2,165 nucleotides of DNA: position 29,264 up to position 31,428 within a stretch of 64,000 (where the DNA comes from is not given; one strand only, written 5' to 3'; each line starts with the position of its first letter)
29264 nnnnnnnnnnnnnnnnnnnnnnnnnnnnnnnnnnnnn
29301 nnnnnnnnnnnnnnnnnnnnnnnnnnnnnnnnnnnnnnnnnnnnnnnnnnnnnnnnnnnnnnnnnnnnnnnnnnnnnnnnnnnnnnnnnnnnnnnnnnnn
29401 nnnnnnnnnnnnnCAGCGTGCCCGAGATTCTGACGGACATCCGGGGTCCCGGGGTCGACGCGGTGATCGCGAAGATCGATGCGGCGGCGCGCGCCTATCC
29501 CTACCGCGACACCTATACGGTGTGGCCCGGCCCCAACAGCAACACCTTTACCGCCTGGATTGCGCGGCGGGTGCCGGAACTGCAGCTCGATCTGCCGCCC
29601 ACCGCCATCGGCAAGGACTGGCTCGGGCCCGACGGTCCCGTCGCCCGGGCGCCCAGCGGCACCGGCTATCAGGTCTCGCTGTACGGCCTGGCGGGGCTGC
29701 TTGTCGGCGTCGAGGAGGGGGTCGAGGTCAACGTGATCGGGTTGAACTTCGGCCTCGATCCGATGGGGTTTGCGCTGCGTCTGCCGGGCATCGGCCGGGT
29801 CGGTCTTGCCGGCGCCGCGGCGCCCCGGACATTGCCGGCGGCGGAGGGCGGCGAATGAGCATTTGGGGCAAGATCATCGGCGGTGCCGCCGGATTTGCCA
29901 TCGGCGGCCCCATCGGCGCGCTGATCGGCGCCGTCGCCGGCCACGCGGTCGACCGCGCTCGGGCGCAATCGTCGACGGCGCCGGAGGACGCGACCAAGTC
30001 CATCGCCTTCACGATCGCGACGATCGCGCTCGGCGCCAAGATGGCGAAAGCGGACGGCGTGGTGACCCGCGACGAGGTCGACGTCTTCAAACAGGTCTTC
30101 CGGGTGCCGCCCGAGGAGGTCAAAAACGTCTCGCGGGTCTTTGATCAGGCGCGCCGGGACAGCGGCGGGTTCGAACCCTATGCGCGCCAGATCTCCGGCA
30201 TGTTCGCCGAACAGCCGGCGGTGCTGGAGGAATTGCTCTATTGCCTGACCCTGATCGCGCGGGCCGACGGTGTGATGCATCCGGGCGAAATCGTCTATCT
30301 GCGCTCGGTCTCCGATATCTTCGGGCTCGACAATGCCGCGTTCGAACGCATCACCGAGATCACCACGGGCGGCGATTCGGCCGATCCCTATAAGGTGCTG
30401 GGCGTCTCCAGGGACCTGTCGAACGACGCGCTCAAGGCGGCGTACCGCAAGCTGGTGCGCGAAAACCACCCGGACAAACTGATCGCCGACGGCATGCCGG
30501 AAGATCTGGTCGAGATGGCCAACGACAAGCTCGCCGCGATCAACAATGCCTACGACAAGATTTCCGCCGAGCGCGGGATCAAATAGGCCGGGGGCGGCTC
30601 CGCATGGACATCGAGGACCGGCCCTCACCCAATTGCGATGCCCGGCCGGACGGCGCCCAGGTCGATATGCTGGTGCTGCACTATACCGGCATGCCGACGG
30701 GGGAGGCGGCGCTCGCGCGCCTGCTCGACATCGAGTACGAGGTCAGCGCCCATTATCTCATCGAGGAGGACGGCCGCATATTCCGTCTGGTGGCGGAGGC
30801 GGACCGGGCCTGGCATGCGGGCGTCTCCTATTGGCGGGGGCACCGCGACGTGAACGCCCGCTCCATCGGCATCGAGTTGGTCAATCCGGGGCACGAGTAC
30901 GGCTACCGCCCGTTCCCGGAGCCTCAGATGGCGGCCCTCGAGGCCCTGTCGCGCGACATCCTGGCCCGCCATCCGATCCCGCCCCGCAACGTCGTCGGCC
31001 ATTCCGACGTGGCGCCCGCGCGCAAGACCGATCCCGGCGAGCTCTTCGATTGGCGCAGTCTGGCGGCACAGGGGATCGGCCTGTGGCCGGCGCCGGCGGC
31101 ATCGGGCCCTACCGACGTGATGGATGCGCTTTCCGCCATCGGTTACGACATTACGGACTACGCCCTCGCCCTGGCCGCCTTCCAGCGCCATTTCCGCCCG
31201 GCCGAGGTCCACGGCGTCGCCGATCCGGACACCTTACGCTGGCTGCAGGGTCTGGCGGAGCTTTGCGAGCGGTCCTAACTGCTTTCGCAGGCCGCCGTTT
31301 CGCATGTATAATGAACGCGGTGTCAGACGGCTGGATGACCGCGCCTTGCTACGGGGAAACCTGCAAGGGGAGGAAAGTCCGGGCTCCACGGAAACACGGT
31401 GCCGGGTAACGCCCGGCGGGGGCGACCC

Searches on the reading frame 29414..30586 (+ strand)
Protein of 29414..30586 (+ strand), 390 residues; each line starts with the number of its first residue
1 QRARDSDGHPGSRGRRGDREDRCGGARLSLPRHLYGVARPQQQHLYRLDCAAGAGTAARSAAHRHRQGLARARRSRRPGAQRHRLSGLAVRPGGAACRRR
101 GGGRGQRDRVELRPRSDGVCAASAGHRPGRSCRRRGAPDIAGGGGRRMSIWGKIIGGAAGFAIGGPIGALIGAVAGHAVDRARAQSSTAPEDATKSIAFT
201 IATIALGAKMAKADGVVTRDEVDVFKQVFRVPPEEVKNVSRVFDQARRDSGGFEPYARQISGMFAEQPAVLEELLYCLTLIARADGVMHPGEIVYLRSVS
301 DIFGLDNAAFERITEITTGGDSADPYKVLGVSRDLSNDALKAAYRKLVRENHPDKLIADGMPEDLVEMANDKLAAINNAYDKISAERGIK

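Call 36: search_protein_families(library=pfam, proteins=[window:29414-30586:+], max_evalue=0.00001)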
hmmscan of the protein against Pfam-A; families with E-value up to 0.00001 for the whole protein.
window:29414-30586:+ (390 aa): 2 families
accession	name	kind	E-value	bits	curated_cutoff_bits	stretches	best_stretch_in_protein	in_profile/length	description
PF05099.18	TerB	-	1.5e-25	90.3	24.4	1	201-313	2-116/118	Tellurite resistance protein TerB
PF00226.36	DnaJ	-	4.5e-10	39.9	27.8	1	324-384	1-54/63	DnaJ domain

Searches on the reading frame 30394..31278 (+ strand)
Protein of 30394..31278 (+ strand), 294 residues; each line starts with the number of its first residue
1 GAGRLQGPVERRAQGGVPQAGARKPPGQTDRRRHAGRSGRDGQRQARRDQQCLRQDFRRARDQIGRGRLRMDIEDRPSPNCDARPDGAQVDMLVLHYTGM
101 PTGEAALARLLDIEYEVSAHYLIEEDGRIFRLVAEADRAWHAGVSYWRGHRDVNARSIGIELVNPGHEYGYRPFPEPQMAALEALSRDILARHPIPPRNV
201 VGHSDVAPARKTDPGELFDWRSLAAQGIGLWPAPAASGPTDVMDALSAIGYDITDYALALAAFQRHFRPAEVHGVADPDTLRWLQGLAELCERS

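Call 36: search_protein_families(library=pfam, proteins=[window:30394-31278:+], max_evalue=0.00001)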
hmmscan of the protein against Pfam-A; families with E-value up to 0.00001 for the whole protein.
window:30394-31278:+ (294 aa): 1 family
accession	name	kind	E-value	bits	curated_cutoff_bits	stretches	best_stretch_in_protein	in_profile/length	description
PF01510.30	Amidase_2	-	7.3e-38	130.3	26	1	87-216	2-131/131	N-acetylmuramoyl-L-alanine amidase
